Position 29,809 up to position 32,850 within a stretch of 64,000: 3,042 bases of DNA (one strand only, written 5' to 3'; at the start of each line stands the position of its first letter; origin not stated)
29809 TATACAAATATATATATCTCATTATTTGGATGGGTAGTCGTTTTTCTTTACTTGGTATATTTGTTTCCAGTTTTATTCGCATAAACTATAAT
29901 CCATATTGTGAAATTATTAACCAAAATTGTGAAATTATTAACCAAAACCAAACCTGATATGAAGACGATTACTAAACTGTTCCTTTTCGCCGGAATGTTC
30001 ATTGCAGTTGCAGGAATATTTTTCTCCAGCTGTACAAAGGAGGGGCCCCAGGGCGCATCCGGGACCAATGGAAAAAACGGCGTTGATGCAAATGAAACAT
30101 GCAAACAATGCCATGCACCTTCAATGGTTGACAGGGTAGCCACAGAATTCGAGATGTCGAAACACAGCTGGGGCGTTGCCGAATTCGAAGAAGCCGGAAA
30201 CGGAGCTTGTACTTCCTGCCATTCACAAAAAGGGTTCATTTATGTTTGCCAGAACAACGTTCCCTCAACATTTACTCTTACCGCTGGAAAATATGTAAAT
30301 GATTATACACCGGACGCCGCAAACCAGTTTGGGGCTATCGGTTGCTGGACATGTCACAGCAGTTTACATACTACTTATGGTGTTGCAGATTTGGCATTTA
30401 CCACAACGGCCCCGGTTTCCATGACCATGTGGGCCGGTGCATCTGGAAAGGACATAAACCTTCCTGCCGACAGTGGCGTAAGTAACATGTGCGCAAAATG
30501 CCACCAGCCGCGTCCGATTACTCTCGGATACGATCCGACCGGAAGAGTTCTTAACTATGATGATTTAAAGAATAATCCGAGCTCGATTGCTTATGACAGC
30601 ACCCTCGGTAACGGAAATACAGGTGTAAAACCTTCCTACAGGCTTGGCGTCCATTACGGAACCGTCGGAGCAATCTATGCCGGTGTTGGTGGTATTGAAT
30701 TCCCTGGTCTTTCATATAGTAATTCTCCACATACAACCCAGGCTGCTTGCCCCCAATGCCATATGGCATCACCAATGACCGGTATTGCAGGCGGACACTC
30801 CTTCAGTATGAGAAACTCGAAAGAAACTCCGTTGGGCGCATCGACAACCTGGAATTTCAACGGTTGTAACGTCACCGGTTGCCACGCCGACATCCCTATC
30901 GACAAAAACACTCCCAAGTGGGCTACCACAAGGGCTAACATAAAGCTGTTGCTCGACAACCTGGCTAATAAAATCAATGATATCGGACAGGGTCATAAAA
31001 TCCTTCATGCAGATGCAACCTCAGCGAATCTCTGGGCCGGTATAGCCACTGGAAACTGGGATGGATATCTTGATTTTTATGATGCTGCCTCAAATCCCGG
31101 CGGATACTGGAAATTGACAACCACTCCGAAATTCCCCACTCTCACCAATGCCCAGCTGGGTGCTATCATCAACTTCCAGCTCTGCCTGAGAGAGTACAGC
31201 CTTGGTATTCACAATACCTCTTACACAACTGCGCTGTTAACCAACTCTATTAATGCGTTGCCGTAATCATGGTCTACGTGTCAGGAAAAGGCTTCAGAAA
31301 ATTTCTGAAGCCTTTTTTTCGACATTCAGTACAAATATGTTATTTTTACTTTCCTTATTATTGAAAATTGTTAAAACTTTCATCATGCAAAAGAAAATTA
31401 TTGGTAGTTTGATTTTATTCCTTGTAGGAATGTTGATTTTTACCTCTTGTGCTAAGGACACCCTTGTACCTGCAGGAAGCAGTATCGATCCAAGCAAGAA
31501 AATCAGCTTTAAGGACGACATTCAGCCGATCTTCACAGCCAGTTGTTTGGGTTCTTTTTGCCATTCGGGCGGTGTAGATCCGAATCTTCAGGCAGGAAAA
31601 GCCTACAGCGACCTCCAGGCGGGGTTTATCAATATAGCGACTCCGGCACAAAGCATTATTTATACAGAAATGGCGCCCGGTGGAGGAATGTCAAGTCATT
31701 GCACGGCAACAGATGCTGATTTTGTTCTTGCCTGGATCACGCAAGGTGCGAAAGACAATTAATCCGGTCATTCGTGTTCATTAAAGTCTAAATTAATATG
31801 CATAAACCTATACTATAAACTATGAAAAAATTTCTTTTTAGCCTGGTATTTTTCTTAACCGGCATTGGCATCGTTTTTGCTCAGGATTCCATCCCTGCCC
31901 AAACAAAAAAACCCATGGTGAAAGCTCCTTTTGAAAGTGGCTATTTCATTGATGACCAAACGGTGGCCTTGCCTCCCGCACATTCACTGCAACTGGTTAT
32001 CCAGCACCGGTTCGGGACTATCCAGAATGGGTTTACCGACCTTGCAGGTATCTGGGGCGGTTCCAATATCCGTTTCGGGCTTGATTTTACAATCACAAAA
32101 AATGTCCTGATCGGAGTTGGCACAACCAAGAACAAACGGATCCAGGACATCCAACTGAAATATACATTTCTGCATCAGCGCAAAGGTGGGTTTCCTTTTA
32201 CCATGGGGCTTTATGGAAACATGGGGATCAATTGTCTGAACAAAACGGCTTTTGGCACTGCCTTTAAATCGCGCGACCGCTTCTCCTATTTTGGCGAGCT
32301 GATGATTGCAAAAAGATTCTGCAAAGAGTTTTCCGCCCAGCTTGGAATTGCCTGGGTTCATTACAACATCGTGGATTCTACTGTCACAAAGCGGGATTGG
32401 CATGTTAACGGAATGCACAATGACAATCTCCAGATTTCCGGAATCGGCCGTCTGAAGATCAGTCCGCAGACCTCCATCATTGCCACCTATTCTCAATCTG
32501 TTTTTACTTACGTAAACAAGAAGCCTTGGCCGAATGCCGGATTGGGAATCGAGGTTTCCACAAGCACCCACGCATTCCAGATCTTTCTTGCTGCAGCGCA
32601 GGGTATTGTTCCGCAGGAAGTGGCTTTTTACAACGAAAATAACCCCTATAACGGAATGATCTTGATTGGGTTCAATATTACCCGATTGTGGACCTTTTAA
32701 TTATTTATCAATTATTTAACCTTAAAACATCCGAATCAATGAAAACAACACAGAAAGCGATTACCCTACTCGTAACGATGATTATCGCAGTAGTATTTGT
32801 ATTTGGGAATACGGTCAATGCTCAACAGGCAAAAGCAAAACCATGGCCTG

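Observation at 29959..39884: Ten-gene multiheme-cytochrome / cytochrome b / NrfCD-like / beta-barrel cluster with no catalytic subunit: candidate undescribed anaerobic electron-transfer system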

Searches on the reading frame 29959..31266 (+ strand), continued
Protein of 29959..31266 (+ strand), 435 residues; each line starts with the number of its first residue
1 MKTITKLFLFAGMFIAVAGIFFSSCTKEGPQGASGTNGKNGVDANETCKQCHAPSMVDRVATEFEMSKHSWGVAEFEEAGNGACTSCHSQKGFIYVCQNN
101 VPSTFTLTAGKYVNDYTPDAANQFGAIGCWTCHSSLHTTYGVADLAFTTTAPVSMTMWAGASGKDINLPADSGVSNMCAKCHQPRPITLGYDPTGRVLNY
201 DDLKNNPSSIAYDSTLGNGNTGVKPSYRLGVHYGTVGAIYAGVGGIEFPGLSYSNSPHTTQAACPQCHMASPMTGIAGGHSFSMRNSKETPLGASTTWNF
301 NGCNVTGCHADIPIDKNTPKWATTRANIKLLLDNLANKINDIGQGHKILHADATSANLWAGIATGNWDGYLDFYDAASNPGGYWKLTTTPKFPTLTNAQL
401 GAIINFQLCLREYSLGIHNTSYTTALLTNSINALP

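Call 25: search_protein_families(library=pfam, alignment_id=A1, max_evalue=0.1)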
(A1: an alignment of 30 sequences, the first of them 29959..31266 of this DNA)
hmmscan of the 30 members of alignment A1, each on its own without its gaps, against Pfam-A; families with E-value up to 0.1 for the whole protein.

A. member 1, window:29959-31266:+ (435 aa): 4 families
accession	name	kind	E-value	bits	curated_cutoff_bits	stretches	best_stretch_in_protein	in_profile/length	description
PF14522.11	Cytochrome_C7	-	4.1e-08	33.4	24.8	2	42-93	9-53/67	Cytochrome c7 and related cytochrome c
PF22113.1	Mtrc-MtrF_II-IV_dom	-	0.00021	21.3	30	1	39-185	23-166/176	Outer membrane cytochrome MtrC/MtrF-like, domains II/IV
PF09699.15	Paired_CXXCH_1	-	0.007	16.5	20.6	0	81-90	6-15/41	Doubled CXXCH motif (Paired_CXXCH_1)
PF14537.11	Cytochrom_c3_2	-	0.026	15.4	25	0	43-90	24-66/79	Cytochrome c3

B. families by the number of members that match (of 30 scanned): 15 families
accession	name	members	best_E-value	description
PF14522.11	Cytochrome_C7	30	7.1e-09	Cytochrome c7 and related cytochrome c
PF22113.1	Mtrc-MtrF_II-IV_dom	30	1.3e-07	Outer membrane cytochrome MtrC/MtrF-like, domains II/IV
PF09699.15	Paired_CXXCH_1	25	2.6e-05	Doubled CXXCH motif (Paired_CXXCH_1)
PF02335.20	Cytochrom_C552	24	3.5e-07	Cytochrome c552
PF01391.23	Collagen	18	0.002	Collagen triple helix repeat (20 copies)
PF14537.11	Cytochrom_c3_2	14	0.0013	Cytochrome c3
PF02085.21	Cytochrom_CIII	9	0.00011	Class III cytochrome C family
PF13435.11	Cytochrome_C554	4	0.025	Cytochrome c554 and c-prime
PF03264.19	Cytochrom_NNT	3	0.024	NapC/NirT cytochrome c family, N-terminal region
PF21342.2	SoxA-TsdA_cyt-c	1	0.0058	SoxA/TsdA, cytochrome c domain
PF12773.13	DZR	1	0.033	Double zinc ribbon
PF25017.1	zf-C2HC_3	1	0.041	C2HC zinc finger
PF07627.16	PSCyt3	1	0.077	Protein of unknown function (DUF1588)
PF22678.1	Cytochrom_c_NrfB-like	1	0.078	Cytochrome c-type protein NrfB-like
PF11260.13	Spidroin_MaSp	1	0.098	Major ampullate spidroin 1 and 2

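Call 26: search_protein_families(library=pfam, proteins=[P0176, P0139, P0143, P0186], max_evalue=0.1)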
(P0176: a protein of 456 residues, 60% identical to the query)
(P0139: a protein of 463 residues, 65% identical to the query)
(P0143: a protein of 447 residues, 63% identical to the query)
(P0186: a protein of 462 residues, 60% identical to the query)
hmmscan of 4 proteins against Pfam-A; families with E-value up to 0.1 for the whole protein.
P0176 (456 aa): 6 families
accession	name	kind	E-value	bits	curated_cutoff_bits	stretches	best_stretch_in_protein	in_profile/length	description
PF02335.20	Cytochrom_C552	-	3.5e-07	30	24.1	1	107-303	98-273/438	Cytochrome c552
PF14522.11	Cytochrome_C7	-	4.4e-07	30.1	24.8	1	50-99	12-53/67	Cytochrome c7 and related cytochrome c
PF22113.1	Mtrc-MtrF_II-IV_dom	-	0.0011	18.9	30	2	50-191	27-166/176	Outer membrane cytochrome MtrC/MtrF-like, domains II/IV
PF09699.15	Paired_CXXCH_1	-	0.004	17.3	20.6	0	48-61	26-39/41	Doubled CXXCH motif (Paired_CXXCH_1)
PF01391.23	Collagen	-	0.01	16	27.2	1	29-48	37-56/60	Collagen triple helix repeat (20 copies)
PF14537.11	Cytochrom_c3_2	-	0.038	14.9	25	1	47-96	22-66/79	Cytochrome c3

P0139 (463 aa): 6 families
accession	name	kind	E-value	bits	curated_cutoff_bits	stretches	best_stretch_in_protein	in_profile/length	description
PF14522.11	Cytochrome_C7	-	6.7e-08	32.7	24.8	2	50-98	12-52/67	Cytochrome c7 and related cytochrome c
PF02335.20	Cytochrom_C552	-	1.2e-06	28.3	24.1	2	111-276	101-254/438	Cytochrome c552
PF22113.1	Mtrc-MtrF_II-IV_dom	-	0.00021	21.3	30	1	46-189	24-166/176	Outer membrane cytochrome MtrC/MtrF-like, domains II/IV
PF01391.23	Collagen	-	0.0048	17.1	27.2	1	29-47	31-49/60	Collagen triple helix repeat (20 copies)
PF13435.11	Cytochrome_C554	-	0.025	15.9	20.8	0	135-187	2-56/84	Cytochrome c554 and c-prime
PF09699.15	Paired_CXXCH_1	-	0.032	14.4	20.6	0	48-60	26-38/41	Doubled CXXCH motif (Paired_CXXCH_1)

P0143 (447 aa): 7 families
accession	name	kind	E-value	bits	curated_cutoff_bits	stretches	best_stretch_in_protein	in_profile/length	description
PF02335.20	Cytochrom_C552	-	3.4e-06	26.7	24.1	1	112-272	111-253/438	Cytochrome c552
PF22113.1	Mtrc-MtrF_II-IV_dom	-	1.3e-05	25.2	30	1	40-183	24-166/176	Outer membrane cytochrome MtrC/MtrF-like, domains II/IV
PF14522.11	Cytochrome_C7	-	0.00022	21.4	24.8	1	45-92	13-52/67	Cytochrome c7 and related cytochrome c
PF02085.21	Cytochrom_CIII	-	0.00038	21.2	22.9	0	246-309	16-82/101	Class III cytochrome C family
PF09699.15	Paired_CXXCH_1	-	0.012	15.7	20.6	0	46-92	7-40/41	Doubled CXXCH motif (Paired_CXXCH_1)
PF03264.19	Cytochrom_NNT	-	0.019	15.1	24.1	0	43-90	123-166/174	NapC/NirT cytochrome c family, N-terminal region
PF14537.11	Cytochrom_c3_2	-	0.034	15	25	0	42-97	23-74/79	Cytochrome c3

P0186 (462 aa): 6 families
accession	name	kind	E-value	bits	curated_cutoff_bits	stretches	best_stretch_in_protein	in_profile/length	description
PF14522.11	Cytochrome_C7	-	3e-07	30.6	24.8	0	82-141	43-66/67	Cytochrome c7 and related cytochrome c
PF22113.1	Mtrc-MtrF_II-IV_dom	-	1.9e-06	27.9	30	2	46-144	74-166/176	Outer membrane cytochrome MtrC/MtrF-like, domains II/IV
PF02335.20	Cytochrom_C552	-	2.6e-06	27.1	24.1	1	120-281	111-255/438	Cytochrome c552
PF02085.21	Cytochrom_CIII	-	0.0016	19.2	22.9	0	48-100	41-86/101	Class III cytochrome C family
PF01391.23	Collagen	-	0.0097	16.1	27.2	1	31-50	31-50/60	Collagen triple helix repeat (20 copies)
PF09699.15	Paired_CXXCH_1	-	0.018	15.2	20.6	0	84-100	24-40/41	Doubled CXXCH motif (Paired_CXXCH_1)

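Call 72: search_protein_families(library=pfam, proteins=[L078:14715-17537:+, L078:19229-19720:+, L078:12853-13833:+], max_evalue=0.01)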
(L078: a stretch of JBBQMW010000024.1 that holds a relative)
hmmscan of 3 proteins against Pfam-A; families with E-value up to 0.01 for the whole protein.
L078:14715-17537:+ (940 aa): 7 families
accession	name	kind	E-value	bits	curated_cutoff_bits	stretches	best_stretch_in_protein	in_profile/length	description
PF14522.11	Cytochrome_C7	-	8.9e-24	83.5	24.8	6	448-515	12-67/67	Cytochrome c7 and related cytochrome c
PF09699.15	Paired_CXXCH_1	-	2.7e-23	81.8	20.6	4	265-296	8-39/41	Doubled CXXCH motif (Paired_CXXCH_1)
PF14537.11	Cytochrom_c3_2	-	1.2e-20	74.2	25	2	206-293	7-78/79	Cytochrome c3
PF22113.1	Mtrc-MtrF_II-IV_dom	-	5.3e-16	59.1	30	2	378-524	8-176/176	Outer membrane cytochrome MtrC/MtrF-like, domains II/IV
PF02085.21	Cytochrom_CIII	-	9e-13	48.9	22.9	1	59-167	10-101/101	Class III cytochrome C family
PF00684.25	DnaJ_CXXCXGXG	-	2.1e-08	34.7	32.7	0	82-147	1-56/65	DnaJ central domain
PF01292.26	Ni_hydr_CYTB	-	3e-07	30.8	30.1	1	604-755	22-175/179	Prokaryotic cytochrome b561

L078:19229-19720:+ (163 aa): 8 families
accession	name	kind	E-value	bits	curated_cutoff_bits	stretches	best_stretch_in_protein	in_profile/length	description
PF13435.11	Cytochrome_C554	-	7e-15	56.2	20.8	1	32-102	1-84/84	Cytochrome c554 and c-prime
PF14522.11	Cytochrome_C7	-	4.1e-10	39.8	24.8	3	26-101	7-66/67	Cytochrome c7 and related cytochrome c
PF22113.1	Mtrc-MtrF_II-IV_dom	-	1.5e-07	31.6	30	1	30-112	81-174/176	Outer membrane cytochrome MtrC/MtrF-like, domains II/IV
PF14537.11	Cytochrom_c3_2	-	5e-07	30.5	25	1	68-140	6-68/79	Cytochrome c3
PF09699.15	Paired_CXXCH_1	-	0.00048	20.2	20.6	0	67-102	5-37/41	Doubled CXXCH motif (Paired_CXXCH_1)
PF22678.1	Cytochrom_c_NrfB-like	-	0.0021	19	27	0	33-101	1-65/89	Cytochrome c-type protein NrfB-like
PF00684.25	DnaJ_CXXCXGXG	-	0.003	18.2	32.7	1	66-108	13-55/65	DnaJ central domain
PF02085.21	Cytochrom_CIII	-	0.0071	17.1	22.9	0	31-101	47-101/101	Class III cytochrome C family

L078:12853-13833:+ (326 aa): 7 families
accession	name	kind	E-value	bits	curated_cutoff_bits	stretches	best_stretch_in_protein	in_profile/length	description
PF14522.11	Cytochrome_C7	-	3.2e-16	59.3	24.8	3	139-194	3-54/67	Cytochrome c7 and related cytochrome c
PF14537.11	Cytochrom_c3_2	-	1.1e-11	45.5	25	1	89-162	6-68/79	Cytochrome c3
PF09699.15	Paired_CXXCH_1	-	5.3e-07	29.7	20.6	1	153-192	8-40/41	Doubled CXXCH motif (Paired_CXXCH_1)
PF02085.21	Cytochrom_CIII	-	2.5e-06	28.2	22.9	1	76-162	17-86/101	Class III cytochrome C family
PF13435.11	Cytochrome_C554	-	0.0037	18.6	20.8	0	46-122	1-84/84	Cytochrome c554 and c-prime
PF24855.1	DUF7729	-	0.0051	17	25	1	33-115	105-185/208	Domain of unknown function (DUF7729)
PF22678.1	Cytochrom_c_NrfB-like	-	0.0086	17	27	0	190-254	30-89/89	Cytochrome c-type protein NrfB-like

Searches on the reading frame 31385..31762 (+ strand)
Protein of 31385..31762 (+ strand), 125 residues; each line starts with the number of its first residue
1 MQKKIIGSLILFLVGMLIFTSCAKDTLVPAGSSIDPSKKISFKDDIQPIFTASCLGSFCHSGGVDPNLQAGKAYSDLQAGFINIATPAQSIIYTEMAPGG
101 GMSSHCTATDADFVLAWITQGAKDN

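Call 3: search_protein_families(library=pfam, proteins=[window:31385-31762:+], max_evalue=0.01)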
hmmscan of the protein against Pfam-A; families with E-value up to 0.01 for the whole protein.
window:31385-31762:+ (125 aa): 1 family
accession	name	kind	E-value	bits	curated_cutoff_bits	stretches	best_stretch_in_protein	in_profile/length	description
PF13442.11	Cytochrome_CBB3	-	0.0075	17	27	0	45-118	5-68/68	Cytochrome C oxidase, cbb3-type, subunit III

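Call 4: search_protein_families(library=ncbifam, proteins=[window:31385-31762:+], max_evalue=0.01)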
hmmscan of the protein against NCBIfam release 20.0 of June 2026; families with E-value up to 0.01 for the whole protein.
window:31385-31762:+ (125 aa): 1 family
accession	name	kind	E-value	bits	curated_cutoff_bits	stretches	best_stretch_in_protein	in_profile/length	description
NF047812.1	LIC11213_lipo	equivalog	6.9e-06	26.2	100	1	47-123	45-117/118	LIC11213 family lipoprotein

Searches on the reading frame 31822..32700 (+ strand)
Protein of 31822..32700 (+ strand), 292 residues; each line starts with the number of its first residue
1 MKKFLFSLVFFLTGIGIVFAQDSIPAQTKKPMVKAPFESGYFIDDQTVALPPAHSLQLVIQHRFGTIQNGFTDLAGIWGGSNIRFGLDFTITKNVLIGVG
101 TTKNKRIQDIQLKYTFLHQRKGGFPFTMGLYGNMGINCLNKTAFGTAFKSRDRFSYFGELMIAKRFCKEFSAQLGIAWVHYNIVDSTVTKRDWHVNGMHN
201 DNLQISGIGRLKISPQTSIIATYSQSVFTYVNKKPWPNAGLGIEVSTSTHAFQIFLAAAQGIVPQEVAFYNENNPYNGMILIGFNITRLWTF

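Call 3: search_protein_families(library=pfam, proteins=[window:31822-32700:+], max_evalue=0.01)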
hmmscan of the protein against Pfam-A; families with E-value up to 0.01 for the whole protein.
window:31822-32700:+ (292 aa): 1 family
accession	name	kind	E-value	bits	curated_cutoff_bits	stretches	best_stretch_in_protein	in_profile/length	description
PF19089.6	DUF5777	-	3e-64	217.1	23.1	1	37-290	1-247/247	Membrane bound beta barrel domain (DUF5777)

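Call 4: search_protein_families(library=ncbifam, proteins=[window:31822-32700:+], max_evalue=0.01)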
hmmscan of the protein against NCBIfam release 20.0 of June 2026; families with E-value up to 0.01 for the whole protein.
window:31822-32700:+ (292 aa): 0 families

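Call 44: search_protein_representatives(protein=window:31822-32700:+)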
Query: 292 residues. Proteins with E-value up to 0.001 (for the whole library): 1006; up to 1e-10: 571; up to 1e-30: 81. The best 150 are listed.
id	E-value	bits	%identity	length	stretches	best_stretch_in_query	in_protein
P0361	5.1e-121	419.7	65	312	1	1-292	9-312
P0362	6.3e-64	232.3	47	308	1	6-292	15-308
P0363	1.5e-57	211.4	39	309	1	3-290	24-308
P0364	2.1e-56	207.6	42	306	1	1-292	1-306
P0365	1.4e-52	195.1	43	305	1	1-292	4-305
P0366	3.3e-52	193.9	40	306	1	20-292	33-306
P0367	1.9e-49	184.8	39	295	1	23-292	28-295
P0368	2.2e-49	184.6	66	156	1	2-130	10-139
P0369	2.5e-49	184.4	39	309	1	19-292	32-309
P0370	6.0e-49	183.2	41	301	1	22-292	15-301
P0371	6.9e-49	183.0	39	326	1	30-289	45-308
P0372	8.5e-49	182.7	37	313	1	28-292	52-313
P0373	1.8e-48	181.6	40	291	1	4-292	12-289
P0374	2.0e-48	181.5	43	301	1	28-292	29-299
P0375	2.0e-48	181.5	36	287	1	10-290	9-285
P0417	2.6e-37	145.0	31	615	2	27-291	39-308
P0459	2.4e-26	109.0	36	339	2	34-224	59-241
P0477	1.6e-24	103.0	30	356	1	25-291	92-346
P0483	4.1e-24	101.7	33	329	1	22-291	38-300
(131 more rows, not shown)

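Call 45: search_protein_families(library=pfam, proteins=[P0417, P0477, P0459, P0483], max_evalue=0.01)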
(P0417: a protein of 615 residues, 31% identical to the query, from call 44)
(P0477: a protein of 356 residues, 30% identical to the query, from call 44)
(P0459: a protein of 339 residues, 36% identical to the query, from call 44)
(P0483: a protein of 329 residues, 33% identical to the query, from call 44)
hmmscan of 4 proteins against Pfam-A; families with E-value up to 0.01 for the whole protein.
P0417 (615 aa): 2 families
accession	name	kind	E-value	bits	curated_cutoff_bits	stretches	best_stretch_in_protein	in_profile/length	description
PF19089.6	DUF5777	-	3.2e-172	570.7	23.1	2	348-603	1-247/247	Membrane bound beta barrel domain (DUF5777)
PF13505.12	OMP_b-brl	-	0.00034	21.3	28.7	1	478-556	86-173/175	Outer membrane protein beta-barrel domain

P0477 (356 aa): 1 family
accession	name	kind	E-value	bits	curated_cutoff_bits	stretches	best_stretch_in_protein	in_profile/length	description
PF19089.6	DUF5777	-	8.6e-90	300.7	23.1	1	104-345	1-247/247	Membrane bound beta barrel domain (DUF5777)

P0459 (339 aa): 1 family
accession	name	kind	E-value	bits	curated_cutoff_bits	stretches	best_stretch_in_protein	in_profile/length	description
PF19089.6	DUF5777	-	1.3e-53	182.2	23.1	1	62-337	1-247/247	Membrane bound beta barrel domain (DUF5777)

P0483 (329 aa): 1 family
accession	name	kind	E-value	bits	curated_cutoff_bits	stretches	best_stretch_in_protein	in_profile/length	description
PF19089.6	DUF5777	-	1.8e-85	286.6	23.1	1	53-299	1-247/247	Membrane bound beta barrel domain (DUF5777)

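Call 56: search_solved_structures(query=window:31822-32700:+, max_evalue=10)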
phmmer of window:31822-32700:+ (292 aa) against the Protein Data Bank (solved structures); distinct sequences matched with E-value up to 10: 5.
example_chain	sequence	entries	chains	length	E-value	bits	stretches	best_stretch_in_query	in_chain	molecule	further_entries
2k8g_A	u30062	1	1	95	0.23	13.8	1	131-212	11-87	Polyadenylate-binding protein 1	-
4f25_A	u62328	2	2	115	0.28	13.6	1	132-215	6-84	Polyadenylate-binding protein 1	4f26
1cvj_A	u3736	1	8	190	0.72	12.2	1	131-212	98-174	POLYADENYLATE BINDING PROTEIN 1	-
4f02_A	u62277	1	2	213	0.81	12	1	131-212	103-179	Polyadenylate-binding protein 1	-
5eri_A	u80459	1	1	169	1.5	11.1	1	89-140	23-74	MarR family transcriptional regulator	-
